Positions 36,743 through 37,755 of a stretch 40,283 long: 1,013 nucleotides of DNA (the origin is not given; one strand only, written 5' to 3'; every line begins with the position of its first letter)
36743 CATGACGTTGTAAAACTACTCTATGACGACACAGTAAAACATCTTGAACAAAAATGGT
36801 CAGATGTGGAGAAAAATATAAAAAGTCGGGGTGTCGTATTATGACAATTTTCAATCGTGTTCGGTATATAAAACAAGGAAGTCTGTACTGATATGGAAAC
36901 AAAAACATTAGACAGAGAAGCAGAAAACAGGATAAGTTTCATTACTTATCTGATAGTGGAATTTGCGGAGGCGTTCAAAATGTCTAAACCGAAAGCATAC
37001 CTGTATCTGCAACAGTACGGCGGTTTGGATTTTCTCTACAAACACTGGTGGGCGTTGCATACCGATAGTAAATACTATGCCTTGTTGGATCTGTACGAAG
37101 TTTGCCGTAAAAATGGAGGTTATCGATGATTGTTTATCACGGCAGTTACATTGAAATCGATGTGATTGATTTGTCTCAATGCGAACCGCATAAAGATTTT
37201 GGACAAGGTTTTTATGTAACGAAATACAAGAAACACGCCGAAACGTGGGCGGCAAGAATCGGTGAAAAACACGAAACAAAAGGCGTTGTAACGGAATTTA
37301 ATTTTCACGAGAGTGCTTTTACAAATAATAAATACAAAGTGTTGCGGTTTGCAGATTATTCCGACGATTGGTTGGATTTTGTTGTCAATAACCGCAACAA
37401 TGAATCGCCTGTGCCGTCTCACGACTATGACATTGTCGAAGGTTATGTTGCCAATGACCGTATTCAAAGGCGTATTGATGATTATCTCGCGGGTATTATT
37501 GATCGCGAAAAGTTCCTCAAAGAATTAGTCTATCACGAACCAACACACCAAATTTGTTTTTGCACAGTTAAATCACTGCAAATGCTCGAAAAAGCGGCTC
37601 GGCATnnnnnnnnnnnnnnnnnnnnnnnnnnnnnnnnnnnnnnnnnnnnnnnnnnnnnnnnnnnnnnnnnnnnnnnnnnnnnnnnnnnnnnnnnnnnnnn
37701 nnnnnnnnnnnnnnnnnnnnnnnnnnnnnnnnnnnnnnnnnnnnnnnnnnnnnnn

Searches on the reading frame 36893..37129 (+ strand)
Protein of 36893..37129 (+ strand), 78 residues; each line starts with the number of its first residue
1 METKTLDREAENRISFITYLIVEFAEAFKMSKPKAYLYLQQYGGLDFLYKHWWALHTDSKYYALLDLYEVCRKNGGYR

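Call 3: search_protein_families(library=pfam, proteins=[window:36893-37129:+], max_evalue=0.01)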
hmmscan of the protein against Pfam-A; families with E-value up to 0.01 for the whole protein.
window:36893-37129:+ (78 aa): 1 family
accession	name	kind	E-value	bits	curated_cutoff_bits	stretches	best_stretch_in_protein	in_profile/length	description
PF12668.12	DUF3791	-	9.8e-18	64.3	25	1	16-74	2-60/60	Protein of unknown function (DUF3791)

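Call 5: search_protein_families(library=padloc, proteins=[window:36893-37129:+], max_evalue=1)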
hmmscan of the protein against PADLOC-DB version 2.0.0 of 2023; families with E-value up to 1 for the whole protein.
window:36893-37129:+ (78 aa): 4 families
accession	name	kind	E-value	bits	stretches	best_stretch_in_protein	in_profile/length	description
PDLC04435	PDC-M13A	-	3.7e-14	50.7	1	9-77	3-71/72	-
PDLC04434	PDC-M13A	-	3.2e-07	28.3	1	8-75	6-75/78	-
PDLC04433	PDC-M13A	-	1.6e-06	26.5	1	7-70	2-65/74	-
PDLC04445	PDC-M13C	-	0.0008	17.6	1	12-67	3-58/70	-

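Call 6: search_protein_families(library=ncbifam, proteins=[window:36893-37129:+], max_evalue=1)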
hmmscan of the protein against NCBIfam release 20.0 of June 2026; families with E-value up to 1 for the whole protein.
window:36893-37129:+ (78 aa): 0 families

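Call 7: search_protein_families(library=phrogs, proteins=[window:36893-37129:+], max_evalue=1)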
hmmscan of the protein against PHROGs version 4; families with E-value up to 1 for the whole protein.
window:36893-37129:+ (78 aa): 0 families

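Call 19: find_homologous_proteins(query=window:36893-37129:+, max_evalue=0.001)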
Query window:36893-37129:+ (78 aa): 40 proteins with E <= 0.001 among 40 candidates.
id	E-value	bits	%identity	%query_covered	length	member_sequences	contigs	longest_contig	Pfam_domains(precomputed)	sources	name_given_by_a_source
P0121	2.9e-44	166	95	100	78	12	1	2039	PF12668.13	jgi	jgi:hypothetical protein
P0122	3.5e-41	156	93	95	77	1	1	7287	PF12668.13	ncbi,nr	ncbi:hypothetical protein FACS189456_4990 [Bacteroidia bacterium]|nr:hypothetical protein FACS189456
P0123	3.1e-37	144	82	100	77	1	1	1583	PF12668.13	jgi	jgi:hypothetical protein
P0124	5.5e-34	133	76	95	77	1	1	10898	PF12668.13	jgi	jgi:hypothetical protein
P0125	6.0e-34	133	72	100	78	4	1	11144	PF12668.13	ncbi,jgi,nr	ncbi:MAG: DUF3791 domain-containing protein [Dysgonamonadaceae bacterium]|jgi:hypothetical protein|n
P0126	1.5e-32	129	72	100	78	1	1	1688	PF12668.13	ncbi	-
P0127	5.0e-32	127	71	100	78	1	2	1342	PF12668.13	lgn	-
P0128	1.0e-31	126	73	96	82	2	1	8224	PF12668.13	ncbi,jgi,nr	ncbi:MAG: DUF3791 domain-containing protein [Tannerella sp.]|jgi:hypothetical protein|nr:DUF3791 dom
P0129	1.1e-31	126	68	97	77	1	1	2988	PF12668.13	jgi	-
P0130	1.2e-31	126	69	100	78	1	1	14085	PF12668.13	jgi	jgi:hypothetical protein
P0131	2.0e-31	125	68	97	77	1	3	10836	PF12668.13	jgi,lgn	jgi:hypothetical protein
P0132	5.9e-31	124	70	91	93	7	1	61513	PF12668.13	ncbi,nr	ncbi:hypothetical protein FACS1894182_04090 [Bacteroidia bacterium]|nr:hypothetical protein FACS1894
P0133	1.1e-30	123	70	95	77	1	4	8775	PF12668.13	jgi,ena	-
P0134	1.9e-30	122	71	100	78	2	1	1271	PF12668.13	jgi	jgi:hypothetical protein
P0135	2.1e-30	122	65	100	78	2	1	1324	PF12668.13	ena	-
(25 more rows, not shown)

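Call 56: predict_structure(alignment_id=A2)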
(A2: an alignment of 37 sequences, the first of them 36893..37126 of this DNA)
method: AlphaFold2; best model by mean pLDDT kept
length: 78 residues; sequences in the alignment: 37
mean_pLDDT: 91.6   pTM: 0.79
mean pLDDT of the five models: 91.6, 91.1, 90.9, 87.9, 87.9
residues with pLDDT >= 90: 63; 70-90: 8; 50-70: 5; < 50: 2
segments of 3 or more residues with pLDDT < 50: none
pLDDT, mean of each block of 10 residues (from residue 1): 68 94 97 98 98 90 96 91
secondary structure, 60 per line:
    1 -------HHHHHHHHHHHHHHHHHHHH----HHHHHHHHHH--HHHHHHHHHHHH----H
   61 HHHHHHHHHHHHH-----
elements in order: H8-27 H32-41 H44-55 H60-73

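Call 58: fold_search(model_id=the predicted structure, library=pdb)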
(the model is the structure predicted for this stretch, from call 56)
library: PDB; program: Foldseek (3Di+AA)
matches with E <= 10: 26; with E <= 0.001: 0
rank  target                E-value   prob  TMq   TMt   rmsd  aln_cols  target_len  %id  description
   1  7xiv_A                2.3e+00  0.10  0.27  0.17  12.1        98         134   13  Structural insight into the interactions between Lloviu virus VP30 and nucleoprotein (released 2022-06-29)
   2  7xiv_B                3.1e+00  0.12  0.34  0.23  11.9        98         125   13  Structural insight into the interactions between Lloviu virus VP30 and nucleoprotein (released 2022-06-29)
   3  2dzl_MODEL_1_A        3.4e+00  0.15  0.37  0.42   9.6        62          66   14  Solution Structure of the UBA domain in Human Protein FAM100B (released 2007-03-29)
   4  2l4e_MODEL_1_A        4.1e+00  0.08  0.27  0.32   8.5        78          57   22  NMR structure of the UBA domain of S. cerevisiae Dcn1 (released 2011-10-05)
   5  5vap_B                4.6e+00  0.13  0.36  0.27   9.6        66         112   11  Crystal structure of eVP30 C-terminus and eNP peptide (released 2017-06-21)
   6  5kqo_A                4.8e+00  0.08  0.28  0.08   7.1        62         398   16  1-deoxy-D-xylulose 5-phosphate reductoisomerase from Vibrio vulnificus (released 2017-07-12)
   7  6hmj_C                5.4e+00  0.21  0.53  0.15   4.8        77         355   18  Structure of an RNA-binding Light-Oxygen-Voltage Receptor (released 2019-08-28)
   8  7nvu_M                5.4e+00  0.15  0.46  0.17   4.8        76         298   16  RNA polymerase II core pre-initiation complex with open promoter DNA (released 2021-05-05)
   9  3add_A                5.7e+00  0.14  0.45  0.17   6.0        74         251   11  Crystal structure of O-phosphoseryl-tRNA kinase complexed with selenocysteine tRNA and AMPPNP (crystal type 3) (released 2010-07-28)
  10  7edx_R                5.7e+00  0.08  0.35  0.17   5.7        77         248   16  p53-bound TFIID-based core PIC on HDM2 promoter (released 2021-05-05)
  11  2go7_A                5.7e+00  0.07  0.30  0.15  10.2        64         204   19  CRYSTAL STRUCTURE OF A HYDROLASE FROM HALOACID DEHALOGENASE-LIKE FAMILY (SP_2064) FROM STREPTOCOCCUS PNEUMONIAE TIGR4  (released 2006-05-23)
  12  2i8b_B                6.1e+00  0.05  0.25  0.16  12.2        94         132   11  Crystal structure of the C-terminal domain of Ebola virus VP30 (released 2007-01-23)
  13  1yz7                  6.4e+00  0.11  0.45  0.23   9.4        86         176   14  Crystal structure of a C-terminal segment of the alpha subunit of aIF2 from Pyrococcus abyssi (released 2005-06-28)
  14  5dvw_B                6.4e+00  0.05  0.27  0.17  12.4        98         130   10  Structure of minor nucleoprotein V30 from Zaire ebolavirus (released 2015-11-04)
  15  6hmj_A                6.8e+00  0.18  0.53  0.15   4.8        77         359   19  Structure of an RNA-binding Light-Oxygen-Voltage Receptor (released 2019-08-28)
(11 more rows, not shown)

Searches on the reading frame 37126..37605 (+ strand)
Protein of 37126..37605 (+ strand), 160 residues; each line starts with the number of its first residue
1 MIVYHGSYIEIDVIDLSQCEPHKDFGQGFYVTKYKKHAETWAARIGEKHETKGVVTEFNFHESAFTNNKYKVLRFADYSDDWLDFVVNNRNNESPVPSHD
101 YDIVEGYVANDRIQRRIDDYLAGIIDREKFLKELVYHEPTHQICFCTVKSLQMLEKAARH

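Call 81: search_protein_representatives(protein=window:37126-37605:+)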
Query: 160 residues. Proteins with E-value up to 0.001 (for the whole library): 2535; up to 1e-10: 618; up to 1e-30: 32. The best 150 are listed.
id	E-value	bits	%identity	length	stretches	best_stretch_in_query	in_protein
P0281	9.8e-51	187.9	54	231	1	1-157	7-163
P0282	5.3e-50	185.5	59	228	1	1-157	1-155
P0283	2.7e-49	183.2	56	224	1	1-157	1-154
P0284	4.9e-49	182.4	55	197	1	1-157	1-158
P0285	1.4e-47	177.7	61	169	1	1-134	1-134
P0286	9.7e-45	168.4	52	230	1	1-155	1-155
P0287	3.2e-42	160.2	55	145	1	1-130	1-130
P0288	3.4e-42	160.1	49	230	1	1-155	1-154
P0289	3.5e-42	160.1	51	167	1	2-154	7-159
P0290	4.6e-42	159.7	59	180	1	1-124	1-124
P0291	3.4e-41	156.9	51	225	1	1-156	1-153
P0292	8.7e-41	155.5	51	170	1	1-156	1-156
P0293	1.9e-39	151.2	61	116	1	1-112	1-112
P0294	4.7e-39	149.9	51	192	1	1-138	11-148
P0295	2.9e-37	144.1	45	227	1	1-153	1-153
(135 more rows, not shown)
